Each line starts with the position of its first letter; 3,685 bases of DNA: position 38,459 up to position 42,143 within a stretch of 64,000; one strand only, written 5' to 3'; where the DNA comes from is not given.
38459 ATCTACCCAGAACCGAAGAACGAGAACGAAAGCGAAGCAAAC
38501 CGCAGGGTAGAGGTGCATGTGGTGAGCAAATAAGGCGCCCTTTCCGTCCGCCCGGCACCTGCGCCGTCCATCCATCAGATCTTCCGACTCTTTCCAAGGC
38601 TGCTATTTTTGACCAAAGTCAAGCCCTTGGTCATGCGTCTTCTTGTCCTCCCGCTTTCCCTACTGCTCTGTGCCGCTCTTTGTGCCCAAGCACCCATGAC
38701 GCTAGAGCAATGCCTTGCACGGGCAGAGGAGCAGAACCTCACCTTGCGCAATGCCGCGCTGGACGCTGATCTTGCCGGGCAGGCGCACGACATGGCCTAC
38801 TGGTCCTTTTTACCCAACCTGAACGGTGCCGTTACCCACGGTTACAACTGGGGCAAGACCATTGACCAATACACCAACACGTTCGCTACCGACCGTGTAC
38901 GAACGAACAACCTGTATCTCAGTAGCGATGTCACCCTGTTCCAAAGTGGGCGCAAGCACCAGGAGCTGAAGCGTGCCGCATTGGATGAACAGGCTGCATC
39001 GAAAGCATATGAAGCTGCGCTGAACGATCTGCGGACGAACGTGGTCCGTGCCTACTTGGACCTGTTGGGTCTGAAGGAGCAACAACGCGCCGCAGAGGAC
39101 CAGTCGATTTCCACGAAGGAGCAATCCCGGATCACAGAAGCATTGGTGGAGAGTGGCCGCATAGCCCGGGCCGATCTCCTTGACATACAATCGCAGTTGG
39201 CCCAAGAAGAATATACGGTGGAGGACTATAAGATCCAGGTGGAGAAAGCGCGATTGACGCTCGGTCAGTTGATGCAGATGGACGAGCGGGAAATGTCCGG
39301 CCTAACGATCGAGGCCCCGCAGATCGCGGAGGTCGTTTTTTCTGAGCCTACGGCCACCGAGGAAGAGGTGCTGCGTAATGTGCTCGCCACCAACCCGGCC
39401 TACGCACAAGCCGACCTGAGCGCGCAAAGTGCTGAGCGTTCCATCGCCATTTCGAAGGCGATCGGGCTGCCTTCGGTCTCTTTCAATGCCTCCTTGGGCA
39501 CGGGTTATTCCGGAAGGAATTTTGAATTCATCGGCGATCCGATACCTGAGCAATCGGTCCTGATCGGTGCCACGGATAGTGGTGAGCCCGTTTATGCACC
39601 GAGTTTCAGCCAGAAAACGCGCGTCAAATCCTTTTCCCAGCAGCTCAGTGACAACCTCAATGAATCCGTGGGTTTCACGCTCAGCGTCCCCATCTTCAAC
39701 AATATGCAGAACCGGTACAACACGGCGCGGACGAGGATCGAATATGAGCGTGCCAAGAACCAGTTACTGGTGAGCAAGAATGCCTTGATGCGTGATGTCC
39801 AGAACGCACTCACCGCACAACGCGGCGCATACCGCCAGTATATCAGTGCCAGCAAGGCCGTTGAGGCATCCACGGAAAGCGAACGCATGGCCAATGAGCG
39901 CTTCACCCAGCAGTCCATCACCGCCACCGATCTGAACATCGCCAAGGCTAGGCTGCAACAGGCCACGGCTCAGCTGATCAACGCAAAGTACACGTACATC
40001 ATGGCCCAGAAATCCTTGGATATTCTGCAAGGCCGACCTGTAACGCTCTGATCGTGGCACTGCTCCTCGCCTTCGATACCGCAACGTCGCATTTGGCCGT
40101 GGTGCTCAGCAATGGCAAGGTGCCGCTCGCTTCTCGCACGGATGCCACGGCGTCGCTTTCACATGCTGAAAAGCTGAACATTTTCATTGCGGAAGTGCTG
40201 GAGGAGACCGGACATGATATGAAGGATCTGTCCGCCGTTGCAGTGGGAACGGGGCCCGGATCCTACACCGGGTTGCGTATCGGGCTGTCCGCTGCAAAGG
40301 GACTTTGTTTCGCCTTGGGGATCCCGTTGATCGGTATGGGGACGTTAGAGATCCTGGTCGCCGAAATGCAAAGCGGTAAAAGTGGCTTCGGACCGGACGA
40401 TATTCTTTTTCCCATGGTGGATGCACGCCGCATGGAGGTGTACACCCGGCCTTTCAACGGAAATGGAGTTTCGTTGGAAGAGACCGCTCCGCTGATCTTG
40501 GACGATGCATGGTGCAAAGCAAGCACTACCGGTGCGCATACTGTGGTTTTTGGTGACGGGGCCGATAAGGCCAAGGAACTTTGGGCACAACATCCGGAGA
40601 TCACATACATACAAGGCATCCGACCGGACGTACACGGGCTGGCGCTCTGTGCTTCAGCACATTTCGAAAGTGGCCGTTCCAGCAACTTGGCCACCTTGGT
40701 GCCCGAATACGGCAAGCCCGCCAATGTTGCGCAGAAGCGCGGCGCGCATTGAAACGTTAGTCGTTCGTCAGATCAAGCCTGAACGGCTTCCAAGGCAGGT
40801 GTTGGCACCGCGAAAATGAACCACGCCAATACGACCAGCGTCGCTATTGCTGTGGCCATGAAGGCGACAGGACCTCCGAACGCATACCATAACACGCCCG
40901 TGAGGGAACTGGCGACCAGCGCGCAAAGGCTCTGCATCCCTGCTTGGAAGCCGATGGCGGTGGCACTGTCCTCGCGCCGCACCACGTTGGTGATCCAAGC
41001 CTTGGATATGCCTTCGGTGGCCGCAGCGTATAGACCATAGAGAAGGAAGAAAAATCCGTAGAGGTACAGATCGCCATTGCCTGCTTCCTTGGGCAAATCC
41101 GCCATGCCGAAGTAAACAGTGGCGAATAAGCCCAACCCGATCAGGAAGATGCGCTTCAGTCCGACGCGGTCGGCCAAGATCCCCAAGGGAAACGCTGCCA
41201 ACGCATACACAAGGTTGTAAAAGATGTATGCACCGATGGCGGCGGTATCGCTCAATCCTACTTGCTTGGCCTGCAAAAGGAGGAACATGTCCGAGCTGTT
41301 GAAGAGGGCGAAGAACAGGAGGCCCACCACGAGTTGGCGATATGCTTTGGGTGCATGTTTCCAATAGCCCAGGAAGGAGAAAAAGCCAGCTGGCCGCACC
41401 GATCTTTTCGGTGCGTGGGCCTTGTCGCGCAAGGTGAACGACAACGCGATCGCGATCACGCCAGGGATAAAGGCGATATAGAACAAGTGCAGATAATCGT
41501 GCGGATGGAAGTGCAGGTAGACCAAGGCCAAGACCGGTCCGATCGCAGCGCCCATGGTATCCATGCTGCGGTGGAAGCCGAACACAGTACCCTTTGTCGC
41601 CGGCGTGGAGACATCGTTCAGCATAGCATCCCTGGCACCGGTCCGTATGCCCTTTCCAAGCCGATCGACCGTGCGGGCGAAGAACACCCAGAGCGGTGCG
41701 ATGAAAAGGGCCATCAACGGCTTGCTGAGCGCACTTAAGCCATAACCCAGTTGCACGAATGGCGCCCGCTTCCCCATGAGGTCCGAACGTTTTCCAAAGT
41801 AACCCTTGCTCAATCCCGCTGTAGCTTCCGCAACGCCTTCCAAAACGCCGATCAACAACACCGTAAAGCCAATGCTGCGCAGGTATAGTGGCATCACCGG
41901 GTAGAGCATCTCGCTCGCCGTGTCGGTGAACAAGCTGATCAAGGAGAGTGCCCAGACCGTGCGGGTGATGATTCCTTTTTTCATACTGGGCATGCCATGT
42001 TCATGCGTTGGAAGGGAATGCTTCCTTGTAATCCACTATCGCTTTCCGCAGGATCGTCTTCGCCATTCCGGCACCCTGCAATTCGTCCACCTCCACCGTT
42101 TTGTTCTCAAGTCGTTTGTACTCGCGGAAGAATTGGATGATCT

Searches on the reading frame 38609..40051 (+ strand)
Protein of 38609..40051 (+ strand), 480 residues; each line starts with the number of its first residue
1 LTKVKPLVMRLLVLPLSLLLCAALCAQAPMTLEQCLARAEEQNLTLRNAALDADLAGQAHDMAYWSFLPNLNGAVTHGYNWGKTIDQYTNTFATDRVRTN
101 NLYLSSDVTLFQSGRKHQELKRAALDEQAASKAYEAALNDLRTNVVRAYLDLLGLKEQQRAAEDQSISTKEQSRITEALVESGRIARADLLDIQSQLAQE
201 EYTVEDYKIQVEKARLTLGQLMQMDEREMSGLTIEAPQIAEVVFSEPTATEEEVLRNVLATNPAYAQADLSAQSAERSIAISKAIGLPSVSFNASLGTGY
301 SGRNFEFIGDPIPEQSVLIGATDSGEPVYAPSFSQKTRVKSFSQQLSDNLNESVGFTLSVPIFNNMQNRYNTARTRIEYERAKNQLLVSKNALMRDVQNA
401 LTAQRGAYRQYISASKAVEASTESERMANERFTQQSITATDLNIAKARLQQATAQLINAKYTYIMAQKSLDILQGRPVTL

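Call 78: search_protein_families(library=pfam, proteins=[window:38609-40051:+], max_evalue=0.00001)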
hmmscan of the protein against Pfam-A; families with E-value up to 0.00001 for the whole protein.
window:38609-40051:+ (480 aa): 1 family
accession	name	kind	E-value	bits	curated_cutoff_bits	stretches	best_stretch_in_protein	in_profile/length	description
PF02321.23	OEP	-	5.3e-52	176.8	22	2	252-471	2-183/187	Outer membrane efflux protein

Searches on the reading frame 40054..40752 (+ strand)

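Call 78: search_protein_families(library=pfam, proteins=[window:40054-40752:+], max_evalue=0.00001)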
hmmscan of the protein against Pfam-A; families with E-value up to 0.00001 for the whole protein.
window:40054-40752:+ (232 aa): 1 family
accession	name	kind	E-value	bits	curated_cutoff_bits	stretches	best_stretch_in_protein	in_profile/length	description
PF00814.31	TsaD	-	1.2e-25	91.2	24.8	1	33-152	25-140/264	tRNA N6-adenosine threonylcarbamoyltransferase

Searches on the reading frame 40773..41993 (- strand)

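Call 78: search_protein_families(library=pfam, proteins=[window:40773-41993:-], max_evalue=0.00001)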
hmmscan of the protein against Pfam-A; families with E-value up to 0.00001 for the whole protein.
window:40773-41993:- (406 aa): 2 families
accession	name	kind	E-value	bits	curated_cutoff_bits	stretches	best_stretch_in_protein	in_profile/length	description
PF07690.21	MFS_1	-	5.3e-36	124.7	33.4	2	16-256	1-241/347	Major Facilitator Superfamily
PF12832.13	MFS_1_like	-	1e-06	28.5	25.2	1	14-380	2-373/373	MFS_1 like family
